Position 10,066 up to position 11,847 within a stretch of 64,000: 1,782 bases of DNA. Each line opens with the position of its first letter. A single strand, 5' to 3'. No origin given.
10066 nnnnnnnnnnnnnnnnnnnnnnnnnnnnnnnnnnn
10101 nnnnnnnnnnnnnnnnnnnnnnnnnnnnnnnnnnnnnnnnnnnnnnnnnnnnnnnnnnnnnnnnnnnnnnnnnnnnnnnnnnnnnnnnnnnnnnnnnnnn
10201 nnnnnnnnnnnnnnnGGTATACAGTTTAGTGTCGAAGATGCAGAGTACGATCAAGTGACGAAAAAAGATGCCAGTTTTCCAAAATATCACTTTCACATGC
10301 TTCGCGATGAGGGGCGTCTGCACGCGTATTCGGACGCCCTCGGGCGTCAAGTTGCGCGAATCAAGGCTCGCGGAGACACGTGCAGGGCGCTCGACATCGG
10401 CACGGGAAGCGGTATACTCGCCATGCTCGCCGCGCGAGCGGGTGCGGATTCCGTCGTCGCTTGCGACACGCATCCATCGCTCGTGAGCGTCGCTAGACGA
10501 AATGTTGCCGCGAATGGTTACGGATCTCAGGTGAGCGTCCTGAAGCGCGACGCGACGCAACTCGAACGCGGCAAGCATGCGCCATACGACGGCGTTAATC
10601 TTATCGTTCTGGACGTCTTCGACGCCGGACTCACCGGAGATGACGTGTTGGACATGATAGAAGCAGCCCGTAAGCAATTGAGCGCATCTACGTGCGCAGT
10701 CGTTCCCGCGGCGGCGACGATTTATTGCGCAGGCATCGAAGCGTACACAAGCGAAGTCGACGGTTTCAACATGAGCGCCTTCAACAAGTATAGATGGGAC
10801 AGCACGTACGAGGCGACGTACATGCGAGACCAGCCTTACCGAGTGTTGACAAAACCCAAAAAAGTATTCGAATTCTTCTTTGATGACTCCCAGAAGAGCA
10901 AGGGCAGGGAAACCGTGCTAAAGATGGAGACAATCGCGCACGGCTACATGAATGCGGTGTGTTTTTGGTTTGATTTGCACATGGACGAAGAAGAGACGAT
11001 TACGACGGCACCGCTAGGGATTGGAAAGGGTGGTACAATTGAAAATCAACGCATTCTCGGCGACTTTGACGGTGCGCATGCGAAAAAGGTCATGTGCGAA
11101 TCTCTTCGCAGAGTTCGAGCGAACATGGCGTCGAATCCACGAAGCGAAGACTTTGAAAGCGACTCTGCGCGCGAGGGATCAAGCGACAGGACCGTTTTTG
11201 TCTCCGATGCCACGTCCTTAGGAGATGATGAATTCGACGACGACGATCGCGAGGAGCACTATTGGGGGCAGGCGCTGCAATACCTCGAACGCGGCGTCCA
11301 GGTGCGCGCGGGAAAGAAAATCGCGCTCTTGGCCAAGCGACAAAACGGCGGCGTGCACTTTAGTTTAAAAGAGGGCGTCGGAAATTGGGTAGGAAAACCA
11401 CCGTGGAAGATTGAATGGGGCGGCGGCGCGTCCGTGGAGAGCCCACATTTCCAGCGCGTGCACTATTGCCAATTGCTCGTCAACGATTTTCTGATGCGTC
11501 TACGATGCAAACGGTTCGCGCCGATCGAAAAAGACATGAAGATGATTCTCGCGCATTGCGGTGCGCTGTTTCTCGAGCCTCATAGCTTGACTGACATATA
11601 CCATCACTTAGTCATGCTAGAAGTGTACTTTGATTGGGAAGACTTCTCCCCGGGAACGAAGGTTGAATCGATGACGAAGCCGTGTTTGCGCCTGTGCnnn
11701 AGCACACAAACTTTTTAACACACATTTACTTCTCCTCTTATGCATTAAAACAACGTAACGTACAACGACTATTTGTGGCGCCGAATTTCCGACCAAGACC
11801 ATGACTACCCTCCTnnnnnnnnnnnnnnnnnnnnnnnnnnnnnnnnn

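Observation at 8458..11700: PRMT9-like tandem arginine methyltransferase in which both modules carry D-x-F-D in place of the double-E loop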

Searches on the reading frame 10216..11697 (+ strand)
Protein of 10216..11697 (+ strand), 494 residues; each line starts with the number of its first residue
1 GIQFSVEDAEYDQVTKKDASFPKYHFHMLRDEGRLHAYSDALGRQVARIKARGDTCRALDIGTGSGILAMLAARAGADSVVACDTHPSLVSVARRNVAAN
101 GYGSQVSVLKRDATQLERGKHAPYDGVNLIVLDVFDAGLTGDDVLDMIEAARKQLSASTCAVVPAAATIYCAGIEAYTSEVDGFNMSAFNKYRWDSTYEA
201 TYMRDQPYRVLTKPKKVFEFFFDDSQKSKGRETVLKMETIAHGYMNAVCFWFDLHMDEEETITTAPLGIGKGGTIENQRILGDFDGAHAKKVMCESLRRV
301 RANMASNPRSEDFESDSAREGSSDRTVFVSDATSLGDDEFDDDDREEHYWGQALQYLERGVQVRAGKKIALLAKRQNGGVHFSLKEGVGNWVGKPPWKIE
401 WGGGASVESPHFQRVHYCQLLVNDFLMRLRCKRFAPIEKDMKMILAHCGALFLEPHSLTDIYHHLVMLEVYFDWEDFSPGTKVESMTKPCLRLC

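Call 11: search_solved_structures(query=window:10216-11697:+, max_evalue=0.01, show_alignments=5)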
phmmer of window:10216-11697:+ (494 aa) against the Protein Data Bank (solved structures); distinct sequences matched with E-value up to 0.01: 43.
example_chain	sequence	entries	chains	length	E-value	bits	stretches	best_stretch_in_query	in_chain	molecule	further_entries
4c4a_A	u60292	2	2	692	3.4e-25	92.2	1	7-176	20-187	PROTEIN ARGININE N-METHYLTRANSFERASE 7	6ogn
7rbq_A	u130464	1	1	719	2.2e-19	73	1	22-151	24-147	Protein arginine N-methyltransferase 9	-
6pdm_A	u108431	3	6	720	2.2e-19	73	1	22-151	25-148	Protein arginine N-methyltransferase 9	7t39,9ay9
8rbk_A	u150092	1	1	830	2.3e-18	69.7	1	22-151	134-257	MGC151858 protein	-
3wst_A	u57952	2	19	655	9.9e-18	67.6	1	55-261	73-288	Protein arginine N-methyltransferase 7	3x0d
4m36_A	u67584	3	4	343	3.2e-17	65.9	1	23-176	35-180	Protein arginine N-methyltransferase 7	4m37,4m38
5eku_A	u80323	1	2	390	8.6e-17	64.5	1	23-177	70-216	Arginine N-methyltransferase, putative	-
8dur_A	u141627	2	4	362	2.1e-11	46.7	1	13-254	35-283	Protein arginine N-methyltransferase 1 (PRMT1) | PUA domain-containing protein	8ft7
6cu3_A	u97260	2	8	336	7.8e-11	44.8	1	24-254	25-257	protein arginine N-methyltransferase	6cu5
1g6q_1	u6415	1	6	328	2.3e-10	43.3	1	25-253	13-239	HNRNP ARGININE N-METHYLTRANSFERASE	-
9vkf_A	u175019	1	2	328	2.4e-10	43.3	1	25-253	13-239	Protein arginine N-methyltransferase 1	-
6dnz_A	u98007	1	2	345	1.6e-09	40.5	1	23-176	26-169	Arginine N-methyltransferase, putative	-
1or8_A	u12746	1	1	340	8e-09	38.2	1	9-176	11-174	Protein arginine N-methyltransferase 1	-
1ori_A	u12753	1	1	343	8.1e-09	38.2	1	9-176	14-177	Protein arginine N-methyltransferase 1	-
6nt2_A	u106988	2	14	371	1e-08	37.9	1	9-176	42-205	Protein arginine N-methyltransferase 1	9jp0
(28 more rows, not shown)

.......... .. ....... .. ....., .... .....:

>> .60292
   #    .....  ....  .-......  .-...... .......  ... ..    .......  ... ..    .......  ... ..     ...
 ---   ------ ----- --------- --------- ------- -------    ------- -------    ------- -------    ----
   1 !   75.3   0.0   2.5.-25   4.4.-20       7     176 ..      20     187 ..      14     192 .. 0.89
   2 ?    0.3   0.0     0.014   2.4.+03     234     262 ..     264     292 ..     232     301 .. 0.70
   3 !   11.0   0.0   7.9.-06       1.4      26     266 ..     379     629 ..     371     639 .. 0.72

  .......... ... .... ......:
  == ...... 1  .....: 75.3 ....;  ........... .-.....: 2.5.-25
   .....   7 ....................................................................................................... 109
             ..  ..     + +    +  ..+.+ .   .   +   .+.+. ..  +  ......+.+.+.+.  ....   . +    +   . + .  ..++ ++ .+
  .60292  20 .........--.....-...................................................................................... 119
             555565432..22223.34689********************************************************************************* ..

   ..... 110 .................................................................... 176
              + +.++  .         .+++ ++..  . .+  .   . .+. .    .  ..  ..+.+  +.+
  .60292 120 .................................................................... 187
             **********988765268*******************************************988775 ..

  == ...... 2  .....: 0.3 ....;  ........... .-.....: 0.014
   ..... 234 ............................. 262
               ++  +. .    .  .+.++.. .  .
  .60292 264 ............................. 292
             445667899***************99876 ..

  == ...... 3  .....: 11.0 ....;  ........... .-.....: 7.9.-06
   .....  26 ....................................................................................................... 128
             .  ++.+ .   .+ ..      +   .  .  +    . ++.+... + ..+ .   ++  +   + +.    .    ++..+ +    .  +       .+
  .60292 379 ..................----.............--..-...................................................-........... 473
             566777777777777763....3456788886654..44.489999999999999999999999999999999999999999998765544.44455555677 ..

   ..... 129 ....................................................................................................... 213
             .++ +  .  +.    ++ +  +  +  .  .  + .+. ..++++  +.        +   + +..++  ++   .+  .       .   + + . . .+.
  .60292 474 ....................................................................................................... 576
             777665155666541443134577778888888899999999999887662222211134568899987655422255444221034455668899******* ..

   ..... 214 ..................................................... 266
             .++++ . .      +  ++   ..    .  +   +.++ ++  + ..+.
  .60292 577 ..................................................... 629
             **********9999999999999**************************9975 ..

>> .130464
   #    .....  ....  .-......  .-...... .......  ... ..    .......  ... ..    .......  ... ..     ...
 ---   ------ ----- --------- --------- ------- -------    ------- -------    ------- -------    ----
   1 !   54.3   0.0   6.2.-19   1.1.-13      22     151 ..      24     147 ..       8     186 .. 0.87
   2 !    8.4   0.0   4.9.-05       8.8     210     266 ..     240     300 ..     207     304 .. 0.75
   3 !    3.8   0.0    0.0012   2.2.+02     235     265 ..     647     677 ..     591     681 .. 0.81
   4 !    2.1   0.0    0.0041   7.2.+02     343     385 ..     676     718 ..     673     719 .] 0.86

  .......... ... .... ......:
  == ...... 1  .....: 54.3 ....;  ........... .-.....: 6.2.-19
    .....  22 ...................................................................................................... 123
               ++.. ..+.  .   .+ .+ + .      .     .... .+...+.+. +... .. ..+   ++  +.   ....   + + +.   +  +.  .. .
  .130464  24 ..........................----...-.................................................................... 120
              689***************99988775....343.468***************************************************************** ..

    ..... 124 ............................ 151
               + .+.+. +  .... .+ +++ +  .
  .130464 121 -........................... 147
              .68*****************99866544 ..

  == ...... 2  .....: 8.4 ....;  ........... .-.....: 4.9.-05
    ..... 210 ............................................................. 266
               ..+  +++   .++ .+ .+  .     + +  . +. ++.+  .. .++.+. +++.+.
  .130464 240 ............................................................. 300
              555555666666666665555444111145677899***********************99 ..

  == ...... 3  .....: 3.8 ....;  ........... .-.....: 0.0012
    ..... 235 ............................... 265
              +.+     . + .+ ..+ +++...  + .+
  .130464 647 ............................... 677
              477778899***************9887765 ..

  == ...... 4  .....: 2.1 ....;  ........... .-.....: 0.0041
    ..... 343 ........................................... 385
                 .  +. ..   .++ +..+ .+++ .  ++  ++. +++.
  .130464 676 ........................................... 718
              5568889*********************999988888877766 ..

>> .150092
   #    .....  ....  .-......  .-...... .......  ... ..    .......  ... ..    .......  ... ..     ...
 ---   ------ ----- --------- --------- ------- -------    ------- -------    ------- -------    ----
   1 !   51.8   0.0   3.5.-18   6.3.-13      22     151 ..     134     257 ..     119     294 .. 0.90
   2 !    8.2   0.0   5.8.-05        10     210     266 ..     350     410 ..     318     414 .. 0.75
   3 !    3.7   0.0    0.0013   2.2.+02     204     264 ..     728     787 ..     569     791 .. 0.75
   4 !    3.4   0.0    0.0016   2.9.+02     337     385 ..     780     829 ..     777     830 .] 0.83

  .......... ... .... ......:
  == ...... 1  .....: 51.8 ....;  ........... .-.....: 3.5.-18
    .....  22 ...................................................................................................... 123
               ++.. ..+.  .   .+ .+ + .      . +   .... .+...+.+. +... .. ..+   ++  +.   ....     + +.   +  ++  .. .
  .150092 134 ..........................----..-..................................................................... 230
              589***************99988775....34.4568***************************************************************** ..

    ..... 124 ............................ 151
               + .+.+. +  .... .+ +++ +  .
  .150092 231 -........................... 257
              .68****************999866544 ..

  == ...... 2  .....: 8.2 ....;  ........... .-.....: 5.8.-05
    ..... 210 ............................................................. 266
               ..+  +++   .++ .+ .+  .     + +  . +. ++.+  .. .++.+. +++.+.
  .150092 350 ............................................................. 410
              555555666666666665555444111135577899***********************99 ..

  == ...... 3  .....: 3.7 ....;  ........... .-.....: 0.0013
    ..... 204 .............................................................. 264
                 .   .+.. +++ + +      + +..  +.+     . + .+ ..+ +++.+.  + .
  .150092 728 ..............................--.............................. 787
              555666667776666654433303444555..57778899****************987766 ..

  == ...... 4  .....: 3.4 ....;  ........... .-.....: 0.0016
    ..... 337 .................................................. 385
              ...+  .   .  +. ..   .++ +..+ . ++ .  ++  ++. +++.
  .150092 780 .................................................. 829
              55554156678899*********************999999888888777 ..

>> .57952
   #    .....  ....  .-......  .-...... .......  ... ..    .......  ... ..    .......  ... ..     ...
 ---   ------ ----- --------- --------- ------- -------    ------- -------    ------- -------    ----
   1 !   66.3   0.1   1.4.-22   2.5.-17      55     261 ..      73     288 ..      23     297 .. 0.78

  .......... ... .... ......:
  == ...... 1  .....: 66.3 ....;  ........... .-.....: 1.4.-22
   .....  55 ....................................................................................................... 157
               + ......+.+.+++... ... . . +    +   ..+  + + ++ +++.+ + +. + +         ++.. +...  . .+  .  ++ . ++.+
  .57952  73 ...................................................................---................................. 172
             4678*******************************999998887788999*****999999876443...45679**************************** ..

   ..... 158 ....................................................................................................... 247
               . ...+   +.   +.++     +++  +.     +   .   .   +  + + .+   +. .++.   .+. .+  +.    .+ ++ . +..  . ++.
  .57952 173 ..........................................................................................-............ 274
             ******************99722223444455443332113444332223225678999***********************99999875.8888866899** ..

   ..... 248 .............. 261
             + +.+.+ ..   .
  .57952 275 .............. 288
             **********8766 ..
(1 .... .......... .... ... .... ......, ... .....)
